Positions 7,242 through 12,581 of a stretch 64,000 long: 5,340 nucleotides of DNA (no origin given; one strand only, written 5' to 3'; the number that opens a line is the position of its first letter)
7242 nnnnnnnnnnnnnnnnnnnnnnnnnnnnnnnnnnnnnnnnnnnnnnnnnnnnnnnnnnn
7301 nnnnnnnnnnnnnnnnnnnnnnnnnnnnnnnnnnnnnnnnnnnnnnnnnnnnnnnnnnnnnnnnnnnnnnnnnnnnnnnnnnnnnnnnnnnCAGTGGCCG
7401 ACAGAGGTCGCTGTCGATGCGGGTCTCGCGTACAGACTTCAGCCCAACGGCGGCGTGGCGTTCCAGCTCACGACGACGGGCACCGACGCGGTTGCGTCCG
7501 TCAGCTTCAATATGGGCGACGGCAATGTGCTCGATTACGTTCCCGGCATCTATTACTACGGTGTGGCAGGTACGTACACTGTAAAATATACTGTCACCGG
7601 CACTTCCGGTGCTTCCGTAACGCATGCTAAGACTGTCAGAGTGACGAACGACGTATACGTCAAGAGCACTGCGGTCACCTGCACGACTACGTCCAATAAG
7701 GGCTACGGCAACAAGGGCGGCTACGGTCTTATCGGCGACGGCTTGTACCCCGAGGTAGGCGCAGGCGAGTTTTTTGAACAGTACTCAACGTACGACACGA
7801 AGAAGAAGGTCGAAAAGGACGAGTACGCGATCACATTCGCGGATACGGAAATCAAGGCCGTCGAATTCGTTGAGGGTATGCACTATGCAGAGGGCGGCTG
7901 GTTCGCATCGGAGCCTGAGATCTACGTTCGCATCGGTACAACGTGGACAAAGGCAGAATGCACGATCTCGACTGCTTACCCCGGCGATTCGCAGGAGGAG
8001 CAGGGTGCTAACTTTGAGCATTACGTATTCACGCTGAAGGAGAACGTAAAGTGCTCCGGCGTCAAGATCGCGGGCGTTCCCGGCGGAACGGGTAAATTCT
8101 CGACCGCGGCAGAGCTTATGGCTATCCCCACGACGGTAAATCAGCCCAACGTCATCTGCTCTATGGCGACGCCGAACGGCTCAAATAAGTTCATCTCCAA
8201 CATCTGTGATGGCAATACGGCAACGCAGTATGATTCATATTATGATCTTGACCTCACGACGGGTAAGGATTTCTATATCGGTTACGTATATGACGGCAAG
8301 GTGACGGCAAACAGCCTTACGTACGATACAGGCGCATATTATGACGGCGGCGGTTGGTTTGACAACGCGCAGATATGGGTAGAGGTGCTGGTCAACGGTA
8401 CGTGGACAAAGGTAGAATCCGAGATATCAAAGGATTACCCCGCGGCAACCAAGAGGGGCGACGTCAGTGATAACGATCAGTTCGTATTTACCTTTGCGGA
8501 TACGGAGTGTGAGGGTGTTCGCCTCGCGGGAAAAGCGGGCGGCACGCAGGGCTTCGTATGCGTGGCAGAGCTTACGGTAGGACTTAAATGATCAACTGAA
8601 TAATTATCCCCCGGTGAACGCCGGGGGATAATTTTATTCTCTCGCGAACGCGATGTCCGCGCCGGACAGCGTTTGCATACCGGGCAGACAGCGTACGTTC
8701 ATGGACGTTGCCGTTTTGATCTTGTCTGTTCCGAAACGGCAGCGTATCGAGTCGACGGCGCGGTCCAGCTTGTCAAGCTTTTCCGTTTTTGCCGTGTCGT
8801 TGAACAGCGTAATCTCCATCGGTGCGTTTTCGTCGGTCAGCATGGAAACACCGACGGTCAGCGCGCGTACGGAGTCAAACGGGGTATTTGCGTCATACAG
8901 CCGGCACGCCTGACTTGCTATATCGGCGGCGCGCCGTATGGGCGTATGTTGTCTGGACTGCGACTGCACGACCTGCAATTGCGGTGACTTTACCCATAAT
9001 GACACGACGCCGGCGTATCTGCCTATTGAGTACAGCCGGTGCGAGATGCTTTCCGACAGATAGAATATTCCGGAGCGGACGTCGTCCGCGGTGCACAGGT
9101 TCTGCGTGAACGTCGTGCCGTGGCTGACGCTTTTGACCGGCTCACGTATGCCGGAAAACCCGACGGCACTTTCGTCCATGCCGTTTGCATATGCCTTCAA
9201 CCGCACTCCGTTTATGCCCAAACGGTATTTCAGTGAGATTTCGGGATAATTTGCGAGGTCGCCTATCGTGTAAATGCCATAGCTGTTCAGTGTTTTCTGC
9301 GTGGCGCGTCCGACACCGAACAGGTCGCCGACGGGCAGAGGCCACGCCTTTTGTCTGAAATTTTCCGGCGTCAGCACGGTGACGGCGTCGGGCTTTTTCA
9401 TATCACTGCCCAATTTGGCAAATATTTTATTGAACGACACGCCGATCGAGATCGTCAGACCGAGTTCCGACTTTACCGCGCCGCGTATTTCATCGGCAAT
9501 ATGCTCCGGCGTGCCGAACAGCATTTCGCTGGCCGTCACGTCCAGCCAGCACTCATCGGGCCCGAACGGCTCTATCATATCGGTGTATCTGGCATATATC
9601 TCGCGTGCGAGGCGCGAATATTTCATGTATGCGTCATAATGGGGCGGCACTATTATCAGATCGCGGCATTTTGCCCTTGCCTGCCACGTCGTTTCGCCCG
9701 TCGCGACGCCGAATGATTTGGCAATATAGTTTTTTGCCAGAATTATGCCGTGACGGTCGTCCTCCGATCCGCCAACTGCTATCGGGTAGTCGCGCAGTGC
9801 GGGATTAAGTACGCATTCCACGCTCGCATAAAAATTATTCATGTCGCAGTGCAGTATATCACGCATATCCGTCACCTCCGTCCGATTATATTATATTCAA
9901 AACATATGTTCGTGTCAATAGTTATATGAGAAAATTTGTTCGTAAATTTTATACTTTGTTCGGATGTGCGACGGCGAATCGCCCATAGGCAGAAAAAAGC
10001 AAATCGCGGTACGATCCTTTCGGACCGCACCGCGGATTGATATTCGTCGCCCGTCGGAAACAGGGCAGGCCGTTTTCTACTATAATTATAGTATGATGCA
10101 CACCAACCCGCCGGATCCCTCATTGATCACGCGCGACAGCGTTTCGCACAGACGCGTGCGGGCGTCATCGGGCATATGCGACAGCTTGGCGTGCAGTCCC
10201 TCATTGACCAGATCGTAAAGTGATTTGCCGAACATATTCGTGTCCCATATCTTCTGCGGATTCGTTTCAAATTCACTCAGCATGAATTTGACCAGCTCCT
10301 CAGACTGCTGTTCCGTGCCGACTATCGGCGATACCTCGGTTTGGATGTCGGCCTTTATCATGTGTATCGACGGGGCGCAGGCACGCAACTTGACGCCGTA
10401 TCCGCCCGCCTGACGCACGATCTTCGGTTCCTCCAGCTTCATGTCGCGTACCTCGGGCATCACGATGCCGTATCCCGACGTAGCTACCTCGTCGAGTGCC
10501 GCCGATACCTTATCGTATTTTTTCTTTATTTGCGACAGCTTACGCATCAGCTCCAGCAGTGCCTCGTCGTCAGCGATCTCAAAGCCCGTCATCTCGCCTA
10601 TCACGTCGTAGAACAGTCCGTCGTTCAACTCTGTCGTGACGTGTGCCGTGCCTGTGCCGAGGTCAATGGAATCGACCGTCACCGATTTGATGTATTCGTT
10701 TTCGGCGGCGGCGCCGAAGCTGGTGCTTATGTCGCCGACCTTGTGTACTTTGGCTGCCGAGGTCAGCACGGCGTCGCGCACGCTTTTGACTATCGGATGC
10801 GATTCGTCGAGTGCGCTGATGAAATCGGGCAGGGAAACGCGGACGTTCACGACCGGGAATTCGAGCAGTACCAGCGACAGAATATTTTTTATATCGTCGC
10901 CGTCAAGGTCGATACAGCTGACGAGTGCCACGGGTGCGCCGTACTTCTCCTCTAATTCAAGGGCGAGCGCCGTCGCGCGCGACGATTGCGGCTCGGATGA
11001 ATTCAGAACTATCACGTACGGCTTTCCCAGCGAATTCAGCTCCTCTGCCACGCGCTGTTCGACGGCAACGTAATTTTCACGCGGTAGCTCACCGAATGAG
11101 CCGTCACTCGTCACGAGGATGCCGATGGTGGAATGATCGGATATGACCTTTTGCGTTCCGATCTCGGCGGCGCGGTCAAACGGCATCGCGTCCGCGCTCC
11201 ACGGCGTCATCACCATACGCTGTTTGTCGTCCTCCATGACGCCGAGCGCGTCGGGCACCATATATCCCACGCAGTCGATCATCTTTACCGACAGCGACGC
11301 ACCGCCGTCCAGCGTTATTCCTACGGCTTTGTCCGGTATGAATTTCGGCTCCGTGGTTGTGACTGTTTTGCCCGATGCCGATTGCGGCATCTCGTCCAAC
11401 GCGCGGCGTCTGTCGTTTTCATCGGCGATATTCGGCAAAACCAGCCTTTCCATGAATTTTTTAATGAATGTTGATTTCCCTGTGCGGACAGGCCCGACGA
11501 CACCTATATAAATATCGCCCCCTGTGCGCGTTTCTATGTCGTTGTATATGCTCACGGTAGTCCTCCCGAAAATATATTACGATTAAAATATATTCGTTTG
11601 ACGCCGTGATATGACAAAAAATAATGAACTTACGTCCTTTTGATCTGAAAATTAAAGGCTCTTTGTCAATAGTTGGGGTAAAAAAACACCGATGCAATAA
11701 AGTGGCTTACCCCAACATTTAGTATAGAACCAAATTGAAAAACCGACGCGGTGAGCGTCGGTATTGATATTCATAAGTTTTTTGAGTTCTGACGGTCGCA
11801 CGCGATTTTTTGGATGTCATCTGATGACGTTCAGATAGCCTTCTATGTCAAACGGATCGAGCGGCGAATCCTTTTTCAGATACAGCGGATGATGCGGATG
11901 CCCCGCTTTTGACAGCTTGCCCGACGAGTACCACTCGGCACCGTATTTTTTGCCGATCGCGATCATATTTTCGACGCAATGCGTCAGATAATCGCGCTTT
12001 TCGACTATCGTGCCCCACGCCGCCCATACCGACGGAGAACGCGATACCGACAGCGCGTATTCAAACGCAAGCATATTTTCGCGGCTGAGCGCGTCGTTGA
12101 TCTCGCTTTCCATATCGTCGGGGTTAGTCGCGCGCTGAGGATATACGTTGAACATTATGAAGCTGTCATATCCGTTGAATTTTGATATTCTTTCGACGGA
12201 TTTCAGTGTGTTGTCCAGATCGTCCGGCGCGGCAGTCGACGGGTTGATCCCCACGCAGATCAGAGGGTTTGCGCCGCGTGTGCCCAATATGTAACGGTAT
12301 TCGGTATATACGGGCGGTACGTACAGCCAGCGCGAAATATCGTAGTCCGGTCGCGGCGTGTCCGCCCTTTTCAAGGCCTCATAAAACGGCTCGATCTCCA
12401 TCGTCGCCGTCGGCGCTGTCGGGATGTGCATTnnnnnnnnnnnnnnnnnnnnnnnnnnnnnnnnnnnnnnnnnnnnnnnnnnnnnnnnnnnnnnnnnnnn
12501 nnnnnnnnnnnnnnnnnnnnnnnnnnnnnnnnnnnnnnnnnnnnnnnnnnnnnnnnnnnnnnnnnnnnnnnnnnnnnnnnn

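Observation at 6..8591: Ribokinase flanked by a cytoplasmic and a surface-anchored ADP-ribosylglycohydrolase paralog plus an exported phosphoesterase: candidate extracellular ribosyl/ADP-ribosyl salvage locus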

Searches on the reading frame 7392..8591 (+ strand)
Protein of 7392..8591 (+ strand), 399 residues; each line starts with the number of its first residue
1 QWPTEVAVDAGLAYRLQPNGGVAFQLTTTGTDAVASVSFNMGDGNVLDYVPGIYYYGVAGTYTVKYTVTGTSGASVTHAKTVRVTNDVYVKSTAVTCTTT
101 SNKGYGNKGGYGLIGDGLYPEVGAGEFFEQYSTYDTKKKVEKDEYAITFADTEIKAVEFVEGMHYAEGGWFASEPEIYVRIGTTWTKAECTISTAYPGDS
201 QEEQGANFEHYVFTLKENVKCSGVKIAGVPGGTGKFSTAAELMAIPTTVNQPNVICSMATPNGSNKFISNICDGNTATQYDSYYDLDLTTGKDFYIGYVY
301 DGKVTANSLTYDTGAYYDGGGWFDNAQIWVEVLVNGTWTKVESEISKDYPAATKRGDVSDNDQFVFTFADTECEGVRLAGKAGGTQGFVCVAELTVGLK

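Call 46: search_protein_families(library=pfam, proteins=[window:7392-8591:+], max_evalue=1)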
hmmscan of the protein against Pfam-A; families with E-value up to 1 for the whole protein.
window:7392-8591:+ (399 aa): 3 families
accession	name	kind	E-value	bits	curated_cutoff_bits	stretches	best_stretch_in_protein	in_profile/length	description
PF18911.6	PKD_4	-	8.6e-07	29.4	27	1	15-83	13-84/85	PKD domain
PF00801.26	PKD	-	0.012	16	23.5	1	17-80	12-77/80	PKD domain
PF16403.11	Bact_surface_Ig-like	-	0.014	15.9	27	1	59-84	46-71/71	Bacterial surface protein, Ig-like domain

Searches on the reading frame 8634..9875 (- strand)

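Call 9: search_protein_families(library=pfam, proteins=[window:8634-9875:-], max_evalue=0.001)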
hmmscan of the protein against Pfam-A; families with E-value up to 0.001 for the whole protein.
window:8634-9875:- (413 aa): 4 families
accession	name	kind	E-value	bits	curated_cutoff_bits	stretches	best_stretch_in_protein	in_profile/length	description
PF00817.25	IMS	-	2.6e-43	147.9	23.2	1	10-158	1-148/148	impB/mucB/samB family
PF11799.13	IMS_C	-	6.1e-14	52.8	20.7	1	248-351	2-104/109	impB/mucB/samB family C-terminal domain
PF11798.14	IMS_HHH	-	1.3e-05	25.6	24.4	1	178-201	9-32/32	IMS family HHH motif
PF21999.2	IMS_HHH_1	-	7.4e-05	23.6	27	1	184-221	2-39/53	DNA polymerase-iota, thumb domain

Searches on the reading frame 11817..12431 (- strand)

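Call 9: search_protein_families(library=pfam, proteins=[window:11817-12431:-], max_evalue=0.001)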
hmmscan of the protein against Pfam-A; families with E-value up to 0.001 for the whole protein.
window:11817-12431:- (204 aa): 1 family
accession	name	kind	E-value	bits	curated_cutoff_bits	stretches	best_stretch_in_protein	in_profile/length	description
PF07799.17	DUF1643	-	3.5e-32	111.7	22.5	1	46-183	1-134/134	Protein of unknown function (DUF1643)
